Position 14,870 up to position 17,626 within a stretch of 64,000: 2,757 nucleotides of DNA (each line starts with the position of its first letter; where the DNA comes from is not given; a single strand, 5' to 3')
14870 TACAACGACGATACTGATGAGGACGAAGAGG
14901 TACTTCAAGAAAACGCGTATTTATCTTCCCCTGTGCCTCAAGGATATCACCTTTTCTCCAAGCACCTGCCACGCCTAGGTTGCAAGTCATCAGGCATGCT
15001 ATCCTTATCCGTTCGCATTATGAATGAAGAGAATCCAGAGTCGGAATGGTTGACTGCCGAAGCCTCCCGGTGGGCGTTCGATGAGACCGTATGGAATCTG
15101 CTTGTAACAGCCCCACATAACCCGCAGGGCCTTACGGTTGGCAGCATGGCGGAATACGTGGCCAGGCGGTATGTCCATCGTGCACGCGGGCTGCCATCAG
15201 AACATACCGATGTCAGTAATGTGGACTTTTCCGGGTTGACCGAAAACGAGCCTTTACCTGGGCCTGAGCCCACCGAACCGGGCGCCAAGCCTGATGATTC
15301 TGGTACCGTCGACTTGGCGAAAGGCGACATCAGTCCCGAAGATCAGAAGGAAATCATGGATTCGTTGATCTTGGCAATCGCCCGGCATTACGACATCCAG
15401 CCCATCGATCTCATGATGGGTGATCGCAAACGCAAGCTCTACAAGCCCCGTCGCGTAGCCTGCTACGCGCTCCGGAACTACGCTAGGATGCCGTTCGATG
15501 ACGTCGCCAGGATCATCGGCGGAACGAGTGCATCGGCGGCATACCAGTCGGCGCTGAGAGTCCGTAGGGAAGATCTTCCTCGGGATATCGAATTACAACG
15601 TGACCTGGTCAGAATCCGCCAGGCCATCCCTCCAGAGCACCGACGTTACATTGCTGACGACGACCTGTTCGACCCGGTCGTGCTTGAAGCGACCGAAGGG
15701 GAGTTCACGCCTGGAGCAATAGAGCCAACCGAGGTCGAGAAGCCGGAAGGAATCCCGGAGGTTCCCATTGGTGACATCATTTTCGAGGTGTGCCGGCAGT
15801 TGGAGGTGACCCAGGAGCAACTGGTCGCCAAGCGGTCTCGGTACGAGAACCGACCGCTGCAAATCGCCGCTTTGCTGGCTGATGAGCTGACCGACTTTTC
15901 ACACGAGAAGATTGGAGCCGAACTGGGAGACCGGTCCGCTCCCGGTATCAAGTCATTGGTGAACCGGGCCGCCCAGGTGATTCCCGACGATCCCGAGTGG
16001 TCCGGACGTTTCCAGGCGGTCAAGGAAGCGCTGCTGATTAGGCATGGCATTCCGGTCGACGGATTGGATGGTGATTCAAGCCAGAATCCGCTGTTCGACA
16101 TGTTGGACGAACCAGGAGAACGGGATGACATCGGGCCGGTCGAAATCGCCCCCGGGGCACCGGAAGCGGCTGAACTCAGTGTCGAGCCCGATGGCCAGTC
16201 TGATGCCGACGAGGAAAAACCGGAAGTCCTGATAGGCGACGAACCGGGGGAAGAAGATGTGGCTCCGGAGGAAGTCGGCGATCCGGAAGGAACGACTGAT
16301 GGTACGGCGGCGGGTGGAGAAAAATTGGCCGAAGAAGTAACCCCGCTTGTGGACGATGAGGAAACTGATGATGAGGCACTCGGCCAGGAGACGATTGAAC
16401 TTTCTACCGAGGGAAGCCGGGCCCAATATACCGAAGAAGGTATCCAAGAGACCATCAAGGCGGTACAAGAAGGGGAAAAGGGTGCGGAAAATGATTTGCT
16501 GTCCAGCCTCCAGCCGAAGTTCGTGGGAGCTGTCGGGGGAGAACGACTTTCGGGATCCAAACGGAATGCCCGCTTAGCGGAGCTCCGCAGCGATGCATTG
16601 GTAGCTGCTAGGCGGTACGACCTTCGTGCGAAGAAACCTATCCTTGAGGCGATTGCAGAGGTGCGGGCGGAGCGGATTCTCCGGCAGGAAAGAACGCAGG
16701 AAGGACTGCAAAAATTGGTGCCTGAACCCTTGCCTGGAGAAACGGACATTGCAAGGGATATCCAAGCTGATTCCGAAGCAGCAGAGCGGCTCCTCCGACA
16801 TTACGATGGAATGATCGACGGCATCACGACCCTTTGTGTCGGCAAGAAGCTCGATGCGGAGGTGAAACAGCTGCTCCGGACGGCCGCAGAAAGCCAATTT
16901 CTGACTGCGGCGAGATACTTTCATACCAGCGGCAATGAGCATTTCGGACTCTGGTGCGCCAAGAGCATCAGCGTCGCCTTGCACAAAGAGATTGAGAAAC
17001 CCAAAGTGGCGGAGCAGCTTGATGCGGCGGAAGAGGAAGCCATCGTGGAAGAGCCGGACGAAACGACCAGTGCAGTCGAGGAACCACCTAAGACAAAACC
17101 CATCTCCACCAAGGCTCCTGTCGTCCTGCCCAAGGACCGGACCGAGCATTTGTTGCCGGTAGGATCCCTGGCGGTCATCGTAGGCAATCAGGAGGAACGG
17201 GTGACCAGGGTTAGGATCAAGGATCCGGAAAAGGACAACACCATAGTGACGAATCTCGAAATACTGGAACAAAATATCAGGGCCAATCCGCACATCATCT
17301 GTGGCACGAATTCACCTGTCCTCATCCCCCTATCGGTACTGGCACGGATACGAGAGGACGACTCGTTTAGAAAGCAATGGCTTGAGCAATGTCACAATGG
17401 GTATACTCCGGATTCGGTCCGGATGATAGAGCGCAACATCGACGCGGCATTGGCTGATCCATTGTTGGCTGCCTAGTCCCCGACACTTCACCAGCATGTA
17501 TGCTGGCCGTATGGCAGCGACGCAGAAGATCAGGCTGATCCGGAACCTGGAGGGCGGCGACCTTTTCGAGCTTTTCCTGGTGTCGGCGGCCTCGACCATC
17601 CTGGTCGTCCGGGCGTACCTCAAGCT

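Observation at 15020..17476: Large acidic, lower-GC protein with two DnaA domain-IV-like DNA-binding domains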

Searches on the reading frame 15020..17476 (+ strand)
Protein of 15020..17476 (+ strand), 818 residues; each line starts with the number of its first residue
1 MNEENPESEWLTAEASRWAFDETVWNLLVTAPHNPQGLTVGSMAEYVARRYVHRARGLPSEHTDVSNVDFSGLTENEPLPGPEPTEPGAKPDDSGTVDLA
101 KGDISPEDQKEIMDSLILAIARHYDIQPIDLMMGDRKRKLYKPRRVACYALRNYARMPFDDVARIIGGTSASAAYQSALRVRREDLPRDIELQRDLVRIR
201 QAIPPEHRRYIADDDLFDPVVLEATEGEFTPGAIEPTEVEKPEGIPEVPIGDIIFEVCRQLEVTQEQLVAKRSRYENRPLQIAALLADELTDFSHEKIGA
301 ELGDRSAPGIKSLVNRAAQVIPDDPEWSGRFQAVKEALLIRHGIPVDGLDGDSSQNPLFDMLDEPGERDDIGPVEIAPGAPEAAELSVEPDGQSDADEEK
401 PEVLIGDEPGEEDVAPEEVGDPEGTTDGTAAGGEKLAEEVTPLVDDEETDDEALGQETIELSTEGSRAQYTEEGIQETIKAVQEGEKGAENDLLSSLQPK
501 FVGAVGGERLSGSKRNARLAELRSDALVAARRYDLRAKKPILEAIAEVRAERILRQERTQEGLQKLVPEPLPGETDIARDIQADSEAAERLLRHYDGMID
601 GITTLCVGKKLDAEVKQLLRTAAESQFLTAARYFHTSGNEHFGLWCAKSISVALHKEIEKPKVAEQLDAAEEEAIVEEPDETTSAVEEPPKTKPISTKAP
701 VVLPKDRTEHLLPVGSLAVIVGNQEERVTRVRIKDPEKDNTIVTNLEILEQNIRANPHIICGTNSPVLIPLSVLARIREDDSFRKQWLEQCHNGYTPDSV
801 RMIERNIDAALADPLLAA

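Call 3: search_protein_families(library=pfam, proteins=[window:15020-17476:+], max_evalue=10)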
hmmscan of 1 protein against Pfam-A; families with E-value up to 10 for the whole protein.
window:15020-17476:+ (818 aa): 2 families
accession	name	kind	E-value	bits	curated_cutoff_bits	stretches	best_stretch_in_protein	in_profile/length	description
PF08299.17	Bac_DnaA_C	-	5.4e-19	68.4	31.5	2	114-175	2-63/69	Bacterial dnaA protein helix-turn-helix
PF24014.1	DUF7328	-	6.6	7.5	27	0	581-598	41-58/60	Family of unknown function (DUF7328)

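Call 4: search_protein_families(library=ncbifam, proteins=[window:15020-17476:+], max_evalue=10)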
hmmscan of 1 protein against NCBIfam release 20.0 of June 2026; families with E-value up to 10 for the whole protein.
window:15020-17476:+ (818 aa): 3 families
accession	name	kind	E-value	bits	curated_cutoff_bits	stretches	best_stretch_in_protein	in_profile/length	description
TIGR00362.1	DnaA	equivalog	6.9e-16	58.3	343.9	2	106-202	341-436/437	chromosomal replication initiator protein DnaA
NF001154.0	PRK00149.3-3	equivalog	4.7e-09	35.7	410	2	107-203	362-458/462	chromosomal replication initiator protein DnaA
NF009087.0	PRK12422.1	equivalog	0.089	11.9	657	1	115-166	356-407/455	chromosomal replication initiator protein DnaA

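Call 7: find_homologous_proteins(query=window:15020-17476:+)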
Query window:15020-17476:+ (818 aa): 1 proteins with E <= 0.001 among 8000 candidates.
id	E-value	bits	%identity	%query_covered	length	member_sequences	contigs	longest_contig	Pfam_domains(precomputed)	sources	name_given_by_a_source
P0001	0.0e+0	1095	100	62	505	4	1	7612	-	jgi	jgi:hypothetical protein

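Call 12: find_encoding_contigs(protein=P0001, flank=10000)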
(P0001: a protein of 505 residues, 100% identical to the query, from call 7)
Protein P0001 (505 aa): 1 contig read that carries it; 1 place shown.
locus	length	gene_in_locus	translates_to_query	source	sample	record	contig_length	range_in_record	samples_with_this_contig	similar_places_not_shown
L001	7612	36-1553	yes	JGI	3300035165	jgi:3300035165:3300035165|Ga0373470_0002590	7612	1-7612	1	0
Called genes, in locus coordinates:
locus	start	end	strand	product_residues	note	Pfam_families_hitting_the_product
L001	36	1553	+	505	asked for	-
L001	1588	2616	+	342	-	-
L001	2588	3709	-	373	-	PF07995:GSDH, PF23500:DUF7133 (faint)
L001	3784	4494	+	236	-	PF01479:S4, PF00849:PseudoU_synth_2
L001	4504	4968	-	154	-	-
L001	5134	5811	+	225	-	PF00557:Peptidase_M24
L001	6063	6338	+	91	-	-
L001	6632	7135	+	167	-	PF00857:Isochorismatase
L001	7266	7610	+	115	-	?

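Call 21: search_solved_structures(query=window:15020-17476:+, max_evalue=1, show_alignments=3)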
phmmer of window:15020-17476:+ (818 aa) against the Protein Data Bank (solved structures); distinct sequences matched with E-value up to 1: 2.
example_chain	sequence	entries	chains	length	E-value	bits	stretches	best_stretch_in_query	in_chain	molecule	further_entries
8btg_A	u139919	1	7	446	0.024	16.5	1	249-338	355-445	Chromosomal replication initiator protein DnaA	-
1j1v_A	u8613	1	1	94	0.15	13.9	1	262-310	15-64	Chromosomal replication initiator protein dnaA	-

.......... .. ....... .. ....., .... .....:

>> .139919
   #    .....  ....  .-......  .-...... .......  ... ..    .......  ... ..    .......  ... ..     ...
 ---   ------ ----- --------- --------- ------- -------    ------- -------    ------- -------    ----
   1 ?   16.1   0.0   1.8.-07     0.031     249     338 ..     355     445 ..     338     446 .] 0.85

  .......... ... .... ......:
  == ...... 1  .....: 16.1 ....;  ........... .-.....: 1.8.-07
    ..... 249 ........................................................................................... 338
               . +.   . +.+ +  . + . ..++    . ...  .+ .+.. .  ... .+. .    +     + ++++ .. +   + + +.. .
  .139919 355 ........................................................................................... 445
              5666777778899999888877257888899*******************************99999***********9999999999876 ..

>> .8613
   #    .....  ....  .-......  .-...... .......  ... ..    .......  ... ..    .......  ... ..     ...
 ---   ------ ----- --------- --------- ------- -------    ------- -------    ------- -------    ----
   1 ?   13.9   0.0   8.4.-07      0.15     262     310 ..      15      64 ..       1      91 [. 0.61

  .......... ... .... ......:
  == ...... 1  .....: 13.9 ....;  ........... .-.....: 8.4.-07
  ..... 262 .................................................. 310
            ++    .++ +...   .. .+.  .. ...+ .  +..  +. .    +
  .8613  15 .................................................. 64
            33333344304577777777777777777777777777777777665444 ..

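Call 22: search_protein_families(library=phrogs, proteins=[window:15020-17476:+], max_evalue=1)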
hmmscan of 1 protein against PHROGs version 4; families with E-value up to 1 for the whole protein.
window:15020-17476:+ (818 aa): 0 families

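Call 23: search_protein_representatives(protein=window:15020-17476:+)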
Query: 818 residues. Proteins with E-value up to 0.001 (for the whole library): 21; up to 1e-10: 1; up to 1e-30: 1. The best 21 are listed.
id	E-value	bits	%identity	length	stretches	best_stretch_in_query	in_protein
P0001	0.0e+00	1094.7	100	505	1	314-818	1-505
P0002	4.2e-06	42.2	31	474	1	96-201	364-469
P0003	6.0e-06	41.7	31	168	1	111-198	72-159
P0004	1.3e-05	40.6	30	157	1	95-205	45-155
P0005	1.4e-05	40.5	34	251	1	116-203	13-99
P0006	6.1e-05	38.4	27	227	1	100-205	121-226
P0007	7.4e-05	38.1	30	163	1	95-203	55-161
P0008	7.7e-05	38.0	29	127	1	110-203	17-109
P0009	1.1e-04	37.5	35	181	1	239-339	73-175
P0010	1.3e-04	37.3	30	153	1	102-202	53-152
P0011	1.8e-04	36.8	31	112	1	106-190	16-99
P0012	3.3e-04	35.9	28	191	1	79-209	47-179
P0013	3.5e-04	35.8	33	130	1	114-203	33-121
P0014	3.6e-04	35.8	29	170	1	70-195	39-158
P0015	3.6e-04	35.8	35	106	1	109-171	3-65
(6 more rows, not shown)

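Call 24: find_related_loci(query=window:15020-17476:+, collection=genome_contigs, flank=10000)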
Query window:15020-17476:+ (818 aa) in genome_contigs; peptide patterns used: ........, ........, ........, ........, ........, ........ (x = any residue, [..] = any of these).
277 stretches matched a pattern, but none encodes a relative of the query by tblastn (E <= 1e-3).

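Call 25: find_related_loci(query=window:15020-17476:+, collection=viral_contigs, flank=10000)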
Query window:15020-17476:+ (818 aa) in viral_contigs; peptide patterns used: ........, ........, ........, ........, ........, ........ (x = any residue, [..] = any of these).
129 stretches matched a pattern, but none encodes a relative of the query by tblastn (E <= 1e-3).

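Call 44: predict_structure(alignment_id=A2)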
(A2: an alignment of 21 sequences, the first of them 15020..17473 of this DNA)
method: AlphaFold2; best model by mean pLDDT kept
length: 818 residues; sequences in the alignment: 21
mean_pLDDT: 59.9   pTM: 0.31
mean pLDDT of the five models: 59.9, 57.1, 56.2, 55.8, 55.3
residues with pLDDT >= 90: 100; 70-90: 212; 50-70: 166; < 50: 340
segments of 3 or more residues with pLDDT < 50: 1-4, 25-38, 53-100, 218-243, 350-468, 499-510, 540-542, 566-574, 676-718, 720-754, 756-759, 761-764
pLDDT, mean of each block of 10 residues (from residue 1): 49 49 47 48 60 45 40 36 40 35 83 97 98 94 97 95 92 97 93 96 92 56 30 31 63 87 78 67 88 81 76 80 85 87 71 33 32 30 31 31 32 32 30 27 32 27 40 77 73 65 42 67 68 59 53 67 52 47 57 61 54 77 73 53 63 73 73 54 34 28 28 38 44 44 46 46 56 83 87 78 80 69
secondary structure, 60 per line:
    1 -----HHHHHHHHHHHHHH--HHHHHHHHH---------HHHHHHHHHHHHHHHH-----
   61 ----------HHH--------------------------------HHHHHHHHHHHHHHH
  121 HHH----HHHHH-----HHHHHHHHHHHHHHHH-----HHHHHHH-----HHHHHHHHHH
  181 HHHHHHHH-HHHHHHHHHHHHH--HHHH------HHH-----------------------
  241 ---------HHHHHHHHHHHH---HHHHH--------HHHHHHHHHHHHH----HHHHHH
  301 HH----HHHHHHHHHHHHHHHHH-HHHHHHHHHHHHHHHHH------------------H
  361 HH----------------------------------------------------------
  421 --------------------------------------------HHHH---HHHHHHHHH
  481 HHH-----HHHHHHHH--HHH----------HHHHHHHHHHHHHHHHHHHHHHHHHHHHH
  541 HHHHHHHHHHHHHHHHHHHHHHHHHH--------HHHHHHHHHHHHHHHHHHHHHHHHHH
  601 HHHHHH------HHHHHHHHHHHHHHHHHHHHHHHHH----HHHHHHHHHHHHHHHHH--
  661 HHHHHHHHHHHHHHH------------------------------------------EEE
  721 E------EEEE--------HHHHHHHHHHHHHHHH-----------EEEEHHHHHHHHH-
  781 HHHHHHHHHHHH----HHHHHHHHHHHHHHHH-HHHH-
elements in order (helices of 4 or more, strands of 3 or more residues): H6-19 H22-30 H40-55 H106-123 H128-132 H138-153 H159-165 H171-188 H190-202 H205-208 H250-261 H265-269 H278-290 H295-302 H307-323 H325-341 H465-468 H472-483 H489-496 H512-566 H575-606 H613-637 H642-658 H661-675 E718-721 E728-731 H740-755 E767-770 H771-779 H781-792 H797-812 H814-817

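Call 46: fold_search(model_id=the predicted structure, library=pdb)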
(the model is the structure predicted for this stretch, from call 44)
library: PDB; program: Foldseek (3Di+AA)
matches with E <= 10: 95; with E <= 0.001: 0
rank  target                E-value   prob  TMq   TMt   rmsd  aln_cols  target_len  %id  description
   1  3pvp_A                4.9e-03  1.00  0.11  0.88   2.1        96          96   22  Structure of Mycobacterium tuberculosis DnaA-DBD in complex with box2 DNA (released 2011-05-25)
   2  1j1v_A                1.4e-02  1.00  0.11  0.87   2.0        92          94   28  Crystal structure of DnaA domainIV complexed with DnaAbox DNA (released 2003-04-22)
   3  8btg_A                1.8e-02  1.00  0.11  0.25  16.8       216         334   18  Cryo-EM structure of the bacterial replication origin opening basal unwinding system (released 2024-02-14)
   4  3pvp_B                1.9e-02  1.00  0.11  0.88   2.1        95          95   22  Structure of Mycobacterium tuberculosis DnaA-DBD in complex with box2 DNA (released 2011-05-25)
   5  8btg_C                2.0e-02  0.98  0.11  0.25  21.1       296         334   16  Cryo-EM structure of the bacterial replication origin opening basal unwinding system (released 2024-02-14)
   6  8btg_B                2.3e-02  1.00  0.11  0.26   5.2       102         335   29  Cryo-EM structure of the bacterial replication origin opening basal unwinding system (released 2024-02-14)
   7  1l8q                  4.5e-02  1.00  0.11  0.27   2.4        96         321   17  CRYSTAL STRUCTURE OF DNA REPLICATION INITIATION FACTOR (released 2002-09-25)
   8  4nqa_I                1.3e-01  0.15  0.06  0.11  24.4       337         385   11  Crystal structure of liganded hRXR-alpha/hLXR-beta heterodimer on DNA (released 2014-02-26)
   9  8s5n_M                1.5e-01  0.28  0.08  0.17  17.3       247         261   12  RNA polymerase II core initially transcribing complex with an ordered RNA of 12 nt (released 2024-04-10)
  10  2hcb_C                4.5e-01  1.00  0.10  0.26   2.6        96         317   16  Structure of AMPPCP-bound DnaA from Aquifex aeolicus (released 2006-07-25)
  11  9a4r_A                4.8e-01  0.15  0.06  0.18  19.0       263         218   12  Integrative model of RPSH-RPOB by crosslinking MS and deep learning (released 2024-09-18)
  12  2hcb_D                6.3e-01  0.96  0.11  0.25   6.4       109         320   18  Structure of AMPPCP-bound DnaA from Aquifex aeolicus (released 2006-07-25)
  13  3r8f_A                6.6e-01  0.99  0.10  0.25   3.4        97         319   13  Replication initiator DnaA bound to AMPPCP and single-stranded DNA (released 2011-09-28)
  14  7nvu_M                7.0e-01  0.11  0.08  0.15  21.1       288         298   14  RNA polymerase II core pre-initiation complex with open promoter DNA (released 2021-05-05)
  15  9a7s_A                7.0e-01  0.08  0.06  0.15  20.1       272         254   14  Integrative model of RPSD-RPOB by crosslinking MS and deep learning (released 2024-09-18)
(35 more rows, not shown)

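Call 55: list_cluster_members(proteins=[P0001])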
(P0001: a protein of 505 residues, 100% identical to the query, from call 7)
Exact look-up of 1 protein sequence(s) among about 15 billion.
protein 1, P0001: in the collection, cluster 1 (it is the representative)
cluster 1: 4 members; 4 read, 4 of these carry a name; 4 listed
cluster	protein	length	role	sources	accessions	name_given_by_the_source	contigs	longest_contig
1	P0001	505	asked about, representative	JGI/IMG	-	hypothetical protein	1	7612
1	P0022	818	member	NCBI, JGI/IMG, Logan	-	hypothetical protein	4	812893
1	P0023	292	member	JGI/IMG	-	hypothetical protein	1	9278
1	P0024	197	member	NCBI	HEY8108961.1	MAG TPA: hypothetical protein VIF43_03060, partial [Patescibacteria group bacterium]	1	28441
